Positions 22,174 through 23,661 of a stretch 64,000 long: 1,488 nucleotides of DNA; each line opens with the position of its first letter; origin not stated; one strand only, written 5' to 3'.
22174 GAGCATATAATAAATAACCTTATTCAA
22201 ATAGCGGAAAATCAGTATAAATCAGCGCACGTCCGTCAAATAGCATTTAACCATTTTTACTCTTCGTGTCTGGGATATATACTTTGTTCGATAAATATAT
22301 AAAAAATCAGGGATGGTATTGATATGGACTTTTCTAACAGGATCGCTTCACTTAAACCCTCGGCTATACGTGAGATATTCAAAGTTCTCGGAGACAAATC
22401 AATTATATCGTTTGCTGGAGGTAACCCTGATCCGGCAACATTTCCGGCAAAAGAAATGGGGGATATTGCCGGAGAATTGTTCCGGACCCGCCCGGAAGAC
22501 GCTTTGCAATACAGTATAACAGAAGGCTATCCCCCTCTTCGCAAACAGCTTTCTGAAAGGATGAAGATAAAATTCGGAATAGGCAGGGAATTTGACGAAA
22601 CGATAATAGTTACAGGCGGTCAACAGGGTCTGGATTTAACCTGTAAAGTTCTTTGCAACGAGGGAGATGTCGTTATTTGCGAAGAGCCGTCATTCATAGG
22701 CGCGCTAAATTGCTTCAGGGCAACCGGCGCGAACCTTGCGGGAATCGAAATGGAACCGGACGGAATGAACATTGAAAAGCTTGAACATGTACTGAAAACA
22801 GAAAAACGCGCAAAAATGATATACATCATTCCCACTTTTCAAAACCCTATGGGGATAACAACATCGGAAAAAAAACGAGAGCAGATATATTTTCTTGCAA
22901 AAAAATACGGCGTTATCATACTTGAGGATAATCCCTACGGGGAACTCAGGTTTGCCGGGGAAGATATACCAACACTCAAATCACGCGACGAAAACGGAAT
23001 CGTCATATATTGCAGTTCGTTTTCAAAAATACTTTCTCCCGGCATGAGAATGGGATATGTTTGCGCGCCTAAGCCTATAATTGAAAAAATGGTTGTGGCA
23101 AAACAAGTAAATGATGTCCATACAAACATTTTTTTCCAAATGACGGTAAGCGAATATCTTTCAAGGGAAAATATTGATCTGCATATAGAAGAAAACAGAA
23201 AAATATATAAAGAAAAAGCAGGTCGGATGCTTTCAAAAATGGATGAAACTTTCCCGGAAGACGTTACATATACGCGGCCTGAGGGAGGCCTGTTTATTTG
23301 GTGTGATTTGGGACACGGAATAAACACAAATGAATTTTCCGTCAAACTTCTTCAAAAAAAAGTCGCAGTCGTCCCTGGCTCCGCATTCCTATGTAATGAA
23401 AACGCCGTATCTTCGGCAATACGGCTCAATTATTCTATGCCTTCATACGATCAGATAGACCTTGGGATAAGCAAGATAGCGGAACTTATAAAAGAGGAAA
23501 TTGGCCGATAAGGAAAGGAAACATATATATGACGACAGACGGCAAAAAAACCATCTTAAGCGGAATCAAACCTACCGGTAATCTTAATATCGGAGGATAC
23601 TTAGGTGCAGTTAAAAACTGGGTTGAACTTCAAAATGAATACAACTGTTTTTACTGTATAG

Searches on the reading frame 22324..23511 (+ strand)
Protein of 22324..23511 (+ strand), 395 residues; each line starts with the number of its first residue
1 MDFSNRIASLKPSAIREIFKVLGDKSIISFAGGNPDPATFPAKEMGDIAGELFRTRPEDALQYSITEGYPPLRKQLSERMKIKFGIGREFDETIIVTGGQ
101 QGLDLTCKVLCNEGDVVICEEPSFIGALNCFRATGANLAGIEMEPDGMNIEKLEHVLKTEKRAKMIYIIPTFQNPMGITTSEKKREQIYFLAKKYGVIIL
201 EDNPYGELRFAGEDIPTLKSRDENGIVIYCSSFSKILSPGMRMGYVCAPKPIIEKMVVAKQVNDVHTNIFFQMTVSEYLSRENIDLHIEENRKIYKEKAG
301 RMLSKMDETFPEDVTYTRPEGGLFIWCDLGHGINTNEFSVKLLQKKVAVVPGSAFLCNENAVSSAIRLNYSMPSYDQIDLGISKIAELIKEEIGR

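Call 30: find_encoding_contigs(protein=window:22324-23511:+, flank=10000, max_places=6)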
Protein window:22324-23511:+ (395 aa): 22 contigs read that carry it; 6 places shown.
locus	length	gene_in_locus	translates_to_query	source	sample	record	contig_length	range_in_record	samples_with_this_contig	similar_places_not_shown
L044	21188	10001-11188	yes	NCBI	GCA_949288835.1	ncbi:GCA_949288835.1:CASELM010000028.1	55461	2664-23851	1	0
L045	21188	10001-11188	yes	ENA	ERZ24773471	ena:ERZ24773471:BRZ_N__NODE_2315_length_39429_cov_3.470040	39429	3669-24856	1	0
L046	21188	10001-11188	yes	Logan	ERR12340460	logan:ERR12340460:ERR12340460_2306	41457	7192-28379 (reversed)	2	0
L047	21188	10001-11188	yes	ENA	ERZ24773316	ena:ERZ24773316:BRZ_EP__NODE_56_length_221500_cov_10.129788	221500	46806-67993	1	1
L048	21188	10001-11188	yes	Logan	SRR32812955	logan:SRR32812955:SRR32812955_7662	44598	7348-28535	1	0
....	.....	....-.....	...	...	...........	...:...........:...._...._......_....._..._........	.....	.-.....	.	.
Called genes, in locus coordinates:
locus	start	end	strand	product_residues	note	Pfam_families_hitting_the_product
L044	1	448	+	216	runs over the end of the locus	PF02254:TrkA_N, PF03807:F420_oxidored (faint), PF02080:TrkA_C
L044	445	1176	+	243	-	PF22435:MRM3-like_sub_bind (weak), PF00588:SpoU_methylase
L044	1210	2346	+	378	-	PF02481:DNA_processg_A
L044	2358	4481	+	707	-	PF01751:Toprim, PF01131:Topoisom_bac, PF01396:Zn_ribbon_Top1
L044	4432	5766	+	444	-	PF03486:HI0933_like (faint), PF07992:Pyr_redox_2 (weak), PF00070:Pyr_redox (faint), PF01134:GIDA, PF01266:DAO (weak), PF13450:NAD_binding_8 (weak)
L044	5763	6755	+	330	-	PF02504:FA_synthesis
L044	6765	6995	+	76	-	-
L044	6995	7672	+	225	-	PF14622:Ribonucleas_3_3, PF00636:Ribonuclease_3, PF00035:dsrm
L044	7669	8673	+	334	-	PF04055:Radical_SAM, PF16199:Radical_SAM_C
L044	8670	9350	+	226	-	-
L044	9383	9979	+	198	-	PF00440:TetR_N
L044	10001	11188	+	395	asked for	PF00155:Aminotran_1_2, PF12897:Asp_aminotransf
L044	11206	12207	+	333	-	PF00579:tRNA-synt_1b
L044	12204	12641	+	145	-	-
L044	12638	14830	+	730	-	PF23139:OB_YrrC, PF14520:HHH_5 (faint), PF14490:HHH_RecD2, PF13604:AAA_30, PF13245:AAA_19, PF18335:SH3_13, PF01443:Viral_helicase1 (weak), PF13538:UvrD_C_2, +1 more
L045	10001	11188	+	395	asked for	PF00155:Aminotran_1_2, PF12897:Asp_aminotransf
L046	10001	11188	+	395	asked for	PF00155:Aminotran_1_2, PF12897:Asp_aminotransf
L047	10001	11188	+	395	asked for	PF00155:Aminotran_1_2, PF12897:Asp_aminotransf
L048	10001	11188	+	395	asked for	PF00155:Aminotran_1_2, PF12897:Asp_aminotransf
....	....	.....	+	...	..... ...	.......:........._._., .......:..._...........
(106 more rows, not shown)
